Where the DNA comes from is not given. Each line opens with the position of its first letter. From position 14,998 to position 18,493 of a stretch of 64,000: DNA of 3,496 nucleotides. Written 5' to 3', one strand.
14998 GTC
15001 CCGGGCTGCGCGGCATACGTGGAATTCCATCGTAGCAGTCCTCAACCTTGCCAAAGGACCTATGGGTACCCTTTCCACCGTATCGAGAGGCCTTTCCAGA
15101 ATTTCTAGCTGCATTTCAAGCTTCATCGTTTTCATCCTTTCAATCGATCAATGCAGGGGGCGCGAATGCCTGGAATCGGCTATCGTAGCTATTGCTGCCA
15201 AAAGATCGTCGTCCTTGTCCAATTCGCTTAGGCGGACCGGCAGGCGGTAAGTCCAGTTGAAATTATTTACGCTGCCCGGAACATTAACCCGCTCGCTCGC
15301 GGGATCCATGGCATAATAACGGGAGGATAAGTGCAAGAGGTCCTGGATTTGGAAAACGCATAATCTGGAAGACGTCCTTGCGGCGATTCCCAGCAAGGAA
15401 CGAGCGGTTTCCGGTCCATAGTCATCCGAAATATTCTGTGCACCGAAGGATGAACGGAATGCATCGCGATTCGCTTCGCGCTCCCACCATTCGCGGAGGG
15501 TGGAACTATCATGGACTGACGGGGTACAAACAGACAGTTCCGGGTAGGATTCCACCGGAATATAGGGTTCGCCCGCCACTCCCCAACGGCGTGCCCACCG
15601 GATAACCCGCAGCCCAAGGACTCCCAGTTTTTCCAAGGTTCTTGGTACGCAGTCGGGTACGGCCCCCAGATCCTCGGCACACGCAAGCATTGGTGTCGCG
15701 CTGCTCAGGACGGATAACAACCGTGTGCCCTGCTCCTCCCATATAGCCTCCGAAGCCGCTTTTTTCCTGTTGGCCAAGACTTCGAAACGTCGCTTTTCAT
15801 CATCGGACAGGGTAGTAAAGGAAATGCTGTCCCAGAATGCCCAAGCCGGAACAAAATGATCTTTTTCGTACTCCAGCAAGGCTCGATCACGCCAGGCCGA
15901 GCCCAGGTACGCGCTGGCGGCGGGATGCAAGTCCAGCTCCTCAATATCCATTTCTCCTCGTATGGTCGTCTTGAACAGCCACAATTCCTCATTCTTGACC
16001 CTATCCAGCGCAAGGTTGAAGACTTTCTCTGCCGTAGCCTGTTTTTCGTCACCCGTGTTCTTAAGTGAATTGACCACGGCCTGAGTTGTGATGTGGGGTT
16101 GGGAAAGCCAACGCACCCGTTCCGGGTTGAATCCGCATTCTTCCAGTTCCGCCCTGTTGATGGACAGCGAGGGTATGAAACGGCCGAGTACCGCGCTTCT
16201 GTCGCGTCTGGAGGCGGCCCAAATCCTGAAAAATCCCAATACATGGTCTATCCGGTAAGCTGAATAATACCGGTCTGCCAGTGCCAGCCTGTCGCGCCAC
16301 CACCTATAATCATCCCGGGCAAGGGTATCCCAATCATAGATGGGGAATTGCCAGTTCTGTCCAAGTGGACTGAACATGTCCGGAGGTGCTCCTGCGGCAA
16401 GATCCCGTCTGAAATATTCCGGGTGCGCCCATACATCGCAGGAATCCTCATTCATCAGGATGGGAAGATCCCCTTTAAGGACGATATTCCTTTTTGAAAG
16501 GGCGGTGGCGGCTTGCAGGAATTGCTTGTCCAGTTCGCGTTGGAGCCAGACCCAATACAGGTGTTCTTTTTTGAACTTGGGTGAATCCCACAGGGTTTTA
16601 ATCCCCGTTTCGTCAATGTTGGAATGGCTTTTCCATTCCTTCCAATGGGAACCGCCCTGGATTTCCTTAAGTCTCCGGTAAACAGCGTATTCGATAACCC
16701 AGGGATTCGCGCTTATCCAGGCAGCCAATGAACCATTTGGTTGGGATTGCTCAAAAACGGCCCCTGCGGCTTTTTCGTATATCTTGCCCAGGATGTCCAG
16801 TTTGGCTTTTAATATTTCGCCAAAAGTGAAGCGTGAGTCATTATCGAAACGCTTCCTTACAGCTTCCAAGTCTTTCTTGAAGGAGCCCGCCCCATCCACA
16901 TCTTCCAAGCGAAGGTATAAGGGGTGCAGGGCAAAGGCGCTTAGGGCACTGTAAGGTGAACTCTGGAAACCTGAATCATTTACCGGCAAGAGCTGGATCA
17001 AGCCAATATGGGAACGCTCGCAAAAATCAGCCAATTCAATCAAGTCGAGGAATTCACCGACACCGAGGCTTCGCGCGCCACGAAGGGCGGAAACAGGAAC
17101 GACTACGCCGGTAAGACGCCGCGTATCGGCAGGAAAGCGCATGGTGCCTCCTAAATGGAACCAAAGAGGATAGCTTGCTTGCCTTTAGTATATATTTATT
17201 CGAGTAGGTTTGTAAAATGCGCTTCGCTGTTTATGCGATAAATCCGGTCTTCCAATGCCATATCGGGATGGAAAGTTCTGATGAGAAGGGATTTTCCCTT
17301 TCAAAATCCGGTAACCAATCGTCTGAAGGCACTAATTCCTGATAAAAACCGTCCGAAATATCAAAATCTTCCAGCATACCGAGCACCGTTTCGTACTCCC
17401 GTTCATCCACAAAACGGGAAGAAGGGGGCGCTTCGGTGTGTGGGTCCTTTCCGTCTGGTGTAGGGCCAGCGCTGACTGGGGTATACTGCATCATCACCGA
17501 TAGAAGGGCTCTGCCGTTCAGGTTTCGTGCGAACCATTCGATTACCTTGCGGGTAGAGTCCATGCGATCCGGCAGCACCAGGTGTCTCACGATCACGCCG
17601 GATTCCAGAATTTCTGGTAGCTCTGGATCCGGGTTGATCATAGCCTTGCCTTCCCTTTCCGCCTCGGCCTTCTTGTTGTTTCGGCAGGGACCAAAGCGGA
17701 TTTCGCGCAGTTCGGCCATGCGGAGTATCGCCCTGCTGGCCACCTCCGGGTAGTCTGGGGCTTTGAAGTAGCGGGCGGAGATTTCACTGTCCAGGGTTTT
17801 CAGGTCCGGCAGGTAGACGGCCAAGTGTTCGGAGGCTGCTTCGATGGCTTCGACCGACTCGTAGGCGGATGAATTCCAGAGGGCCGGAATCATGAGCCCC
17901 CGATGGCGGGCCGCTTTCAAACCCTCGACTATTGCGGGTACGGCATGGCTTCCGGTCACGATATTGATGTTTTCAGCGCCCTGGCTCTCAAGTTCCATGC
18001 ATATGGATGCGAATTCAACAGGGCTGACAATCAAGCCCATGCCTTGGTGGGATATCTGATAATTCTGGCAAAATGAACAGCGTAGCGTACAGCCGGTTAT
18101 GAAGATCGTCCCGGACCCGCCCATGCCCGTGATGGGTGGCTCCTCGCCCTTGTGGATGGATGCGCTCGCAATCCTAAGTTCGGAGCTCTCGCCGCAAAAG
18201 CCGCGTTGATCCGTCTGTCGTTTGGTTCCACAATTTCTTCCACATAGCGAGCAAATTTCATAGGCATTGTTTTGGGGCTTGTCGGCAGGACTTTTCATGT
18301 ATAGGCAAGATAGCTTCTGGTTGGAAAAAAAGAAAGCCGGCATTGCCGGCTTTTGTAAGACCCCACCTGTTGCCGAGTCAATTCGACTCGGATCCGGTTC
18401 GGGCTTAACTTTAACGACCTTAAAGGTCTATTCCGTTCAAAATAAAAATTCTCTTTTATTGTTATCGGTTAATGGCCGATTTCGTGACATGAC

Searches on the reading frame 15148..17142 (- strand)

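Call 21: search_protein_families(library=pfam, proteins=[window:15148-17142:-], max_evalue=0.00001)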
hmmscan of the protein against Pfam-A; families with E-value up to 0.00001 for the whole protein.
window:15148-17142:- (664 aa): 1 family
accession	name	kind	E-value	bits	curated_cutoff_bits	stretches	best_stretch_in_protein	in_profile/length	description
PF02446.23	Glyco_hydro_77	-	4e-123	412.2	25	1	15-635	1-460/465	4-alpha-glucanotransferase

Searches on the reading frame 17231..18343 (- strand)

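Call 22: search_protein_families(library=pfam, proteins=[window:17231-18343:-], max_evalue=0.00001)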
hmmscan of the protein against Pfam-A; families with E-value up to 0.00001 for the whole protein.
window:17231-18343:- (370 aa): 1 family
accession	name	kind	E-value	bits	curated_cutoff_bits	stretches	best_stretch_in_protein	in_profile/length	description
PF04055.27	Radical_SAM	-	3.1e-08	34.4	29.5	1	80-202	2-129/166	Radical SAM superfamily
